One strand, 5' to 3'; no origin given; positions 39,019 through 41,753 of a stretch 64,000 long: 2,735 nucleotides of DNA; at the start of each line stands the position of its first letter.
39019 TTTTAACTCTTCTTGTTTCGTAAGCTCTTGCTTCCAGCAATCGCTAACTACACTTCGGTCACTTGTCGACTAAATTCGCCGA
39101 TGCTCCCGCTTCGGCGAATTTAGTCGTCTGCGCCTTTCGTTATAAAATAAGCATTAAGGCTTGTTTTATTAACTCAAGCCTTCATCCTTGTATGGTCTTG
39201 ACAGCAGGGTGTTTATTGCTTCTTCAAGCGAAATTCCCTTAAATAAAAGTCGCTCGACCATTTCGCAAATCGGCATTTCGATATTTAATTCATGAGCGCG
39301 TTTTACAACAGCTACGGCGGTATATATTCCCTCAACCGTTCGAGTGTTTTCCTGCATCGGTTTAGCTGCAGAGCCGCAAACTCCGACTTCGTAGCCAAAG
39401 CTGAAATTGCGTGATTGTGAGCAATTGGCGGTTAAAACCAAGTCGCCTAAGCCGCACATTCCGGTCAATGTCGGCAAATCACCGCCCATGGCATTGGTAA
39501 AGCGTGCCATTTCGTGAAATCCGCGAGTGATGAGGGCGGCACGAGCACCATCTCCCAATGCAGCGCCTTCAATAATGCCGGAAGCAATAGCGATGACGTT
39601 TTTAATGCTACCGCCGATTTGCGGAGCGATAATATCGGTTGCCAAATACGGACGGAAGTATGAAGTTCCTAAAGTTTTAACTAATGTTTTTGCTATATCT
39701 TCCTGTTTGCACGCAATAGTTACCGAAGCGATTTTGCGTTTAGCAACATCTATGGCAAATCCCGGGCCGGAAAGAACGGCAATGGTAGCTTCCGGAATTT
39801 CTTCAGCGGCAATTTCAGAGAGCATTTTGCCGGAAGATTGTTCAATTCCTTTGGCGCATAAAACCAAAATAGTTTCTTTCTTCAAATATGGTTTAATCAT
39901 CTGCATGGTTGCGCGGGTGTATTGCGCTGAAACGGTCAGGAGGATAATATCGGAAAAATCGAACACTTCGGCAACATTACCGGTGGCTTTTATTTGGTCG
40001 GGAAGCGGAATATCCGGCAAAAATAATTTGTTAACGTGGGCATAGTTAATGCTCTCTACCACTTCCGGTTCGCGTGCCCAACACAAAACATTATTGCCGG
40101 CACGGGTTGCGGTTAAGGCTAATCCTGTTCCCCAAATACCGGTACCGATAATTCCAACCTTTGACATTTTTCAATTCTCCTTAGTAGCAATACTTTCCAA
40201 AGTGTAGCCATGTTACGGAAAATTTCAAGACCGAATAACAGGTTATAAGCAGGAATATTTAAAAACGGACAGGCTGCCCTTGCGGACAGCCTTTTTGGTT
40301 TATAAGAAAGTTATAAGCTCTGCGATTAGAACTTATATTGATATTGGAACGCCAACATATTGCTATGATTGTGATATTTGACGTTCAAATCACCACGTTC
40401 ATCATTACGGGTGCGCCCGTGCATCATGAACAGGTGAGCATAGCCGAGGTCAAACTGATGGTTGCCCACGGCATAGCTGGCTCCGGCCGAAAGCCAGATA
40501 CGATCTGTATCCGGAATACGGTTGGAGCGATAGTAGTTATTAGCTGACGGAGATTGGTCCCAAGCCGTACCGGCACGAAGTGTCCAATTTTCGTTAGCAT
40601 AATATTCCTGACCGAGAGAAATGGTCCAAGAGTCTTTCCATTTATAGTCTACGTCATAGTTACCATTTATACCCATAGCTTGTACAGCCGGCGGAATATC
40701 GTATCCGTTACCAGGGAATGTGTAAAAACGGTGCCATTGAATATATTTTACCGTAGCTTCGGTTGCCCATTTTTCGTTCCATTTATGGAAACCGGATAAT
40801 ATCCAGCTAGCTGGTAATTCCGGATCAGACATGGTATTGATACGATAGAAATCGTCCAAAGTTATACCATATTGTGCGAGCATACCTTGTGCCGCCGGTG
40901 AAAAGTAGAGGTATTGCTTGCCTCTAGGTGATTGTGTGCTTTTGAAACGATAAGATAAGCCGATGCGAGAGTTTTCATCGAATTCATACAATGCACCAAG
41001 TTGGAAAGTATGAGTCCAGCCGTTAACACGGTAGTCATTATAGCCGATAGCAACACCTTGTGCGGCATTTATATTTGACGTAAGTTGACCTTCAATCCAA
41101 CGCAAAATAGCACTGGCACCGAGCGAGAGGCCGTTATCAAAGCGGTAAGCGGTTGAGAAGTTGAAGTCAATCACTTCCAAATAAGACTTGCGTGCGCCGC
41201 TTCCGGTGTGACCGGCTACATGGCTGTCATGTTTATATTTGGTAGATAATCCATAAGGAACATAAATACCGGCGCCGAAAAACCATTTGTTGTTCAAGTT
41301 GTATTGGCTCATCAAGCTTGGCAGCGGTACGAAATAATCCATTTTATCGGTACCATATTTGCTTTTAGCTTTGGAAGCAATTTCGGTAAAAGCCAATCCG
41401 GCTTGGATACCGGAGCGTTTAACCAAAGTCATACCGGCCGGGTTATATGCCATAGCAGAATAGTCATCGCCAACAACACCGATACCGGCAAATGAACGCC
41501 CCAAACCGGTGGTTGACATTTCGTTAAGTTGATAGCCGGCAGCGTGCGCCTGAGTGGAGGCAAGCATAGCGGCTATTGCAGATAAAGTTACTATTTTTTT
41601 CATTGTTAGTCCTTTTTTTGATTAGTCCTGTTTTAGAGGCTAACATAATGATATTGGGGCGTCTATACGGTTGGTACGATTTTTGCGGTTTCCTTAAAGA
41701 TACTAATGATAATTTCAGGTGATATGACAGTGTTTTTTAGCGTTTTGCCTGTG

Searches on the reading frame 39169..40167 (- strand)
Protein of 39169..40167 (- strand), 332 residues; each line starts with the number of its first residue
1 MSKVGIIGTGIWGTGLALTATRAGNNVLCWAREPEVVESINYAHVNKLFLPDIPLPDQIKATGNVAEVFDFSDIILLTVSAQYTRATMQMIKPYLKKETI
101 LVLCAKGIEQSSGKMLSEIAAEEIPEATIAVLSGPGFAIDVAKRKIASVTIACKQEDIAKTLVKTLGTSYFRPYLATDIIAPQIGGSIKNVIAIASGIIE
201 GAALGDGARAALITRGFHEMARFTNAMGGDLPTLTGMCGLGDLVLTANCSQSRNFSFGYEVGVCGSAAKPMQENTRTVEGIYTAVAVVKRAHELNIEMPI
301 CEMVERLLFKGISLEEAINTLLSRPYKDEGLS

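Call 8: search_protein_families(library=pfam, proteins=[window:39169-40167:-], max_evalue=0.001)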
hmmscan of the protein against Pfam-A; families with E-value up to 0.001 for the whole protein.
window:39169-40167:- (332 aa): 7 families
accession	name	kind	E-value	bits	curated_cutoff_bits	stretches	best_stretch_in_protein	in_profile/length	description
PF01210.29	NAD_Gly3P_dh_N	-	2.1e-45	155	23.1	1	3-158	1-157/158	NAD-dependent glycerol-3-phosphate dehydrogenase N-terminus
PF07479.19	NAD_Gly3P_dh_C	-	7.2e-43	146.6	25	1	178-318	1-141/142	NAD-dependent glycerol-3-phosphate dehydrogenase C-terminus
PF20618.3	GPD_NAD_C_bact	-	1.9e-16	60.8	27.6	1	238-304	1-66/66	Bacterial GPD, NAD-dependent C-terminal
PF03807.23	F420_oxidored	-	1.8e-09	38.5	21.6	1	3-103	1-90/94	NADP oxidoreductase coenzyme F420-dependent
PF03446.21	NAD_binding_2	-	2.1e-08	34.8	21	1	3-123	1-111/161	NAD binding domain of 6-phosphogluconate dehydrogenase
PF02558.23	ApbA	-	5.2e-07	29.8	22.2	1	4-110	1-105/150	Ketopantoate reductase PanE/ApbA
PF02826.25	2-Hacid_dh_C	-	0.00067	19.5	25.1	0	2-127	37-149/178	D-isomer specific 2-hydroxyacid dehydrogenase, NAD binding domain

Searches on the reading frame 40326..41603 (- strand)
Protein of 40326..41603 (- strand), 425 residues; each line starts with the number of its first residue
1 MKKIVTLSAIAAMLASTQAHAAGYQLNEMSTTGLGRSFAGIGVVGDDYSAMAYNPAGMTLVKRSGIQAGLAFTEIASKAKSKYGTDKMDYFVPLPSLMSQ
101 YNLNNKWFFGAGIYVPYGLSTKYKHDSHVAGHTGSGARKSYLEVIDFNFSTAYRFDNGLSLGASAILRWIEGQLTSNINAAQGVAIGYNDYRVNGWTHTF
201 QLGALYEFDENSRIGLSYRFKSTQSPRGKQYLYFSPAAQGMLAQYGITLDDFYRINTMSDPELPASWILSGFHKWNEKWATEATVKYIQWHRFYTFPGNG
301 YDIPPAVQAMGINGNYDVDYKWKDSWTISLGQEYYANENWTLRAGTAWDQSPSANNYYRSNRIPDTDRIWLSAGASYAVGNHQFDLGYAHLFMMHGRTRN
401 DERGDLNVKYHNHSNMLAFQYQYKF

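Call 8: search_protein_families(library=pfam, proteins=[window:40326-41603:-], max_evalue=0.001)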
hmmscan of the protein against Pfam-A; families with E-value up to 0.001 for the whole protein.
window:40326-41603:- (425 aa): 1 family
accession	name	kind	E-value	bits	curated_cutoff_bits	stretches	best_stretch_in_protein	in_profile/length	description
PF03349.22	Toluene_X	-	1.8e-80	270.9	29.7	1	13-425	2-421/421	Outer membrane protein transport protein (OMPP1/FadL/TodX)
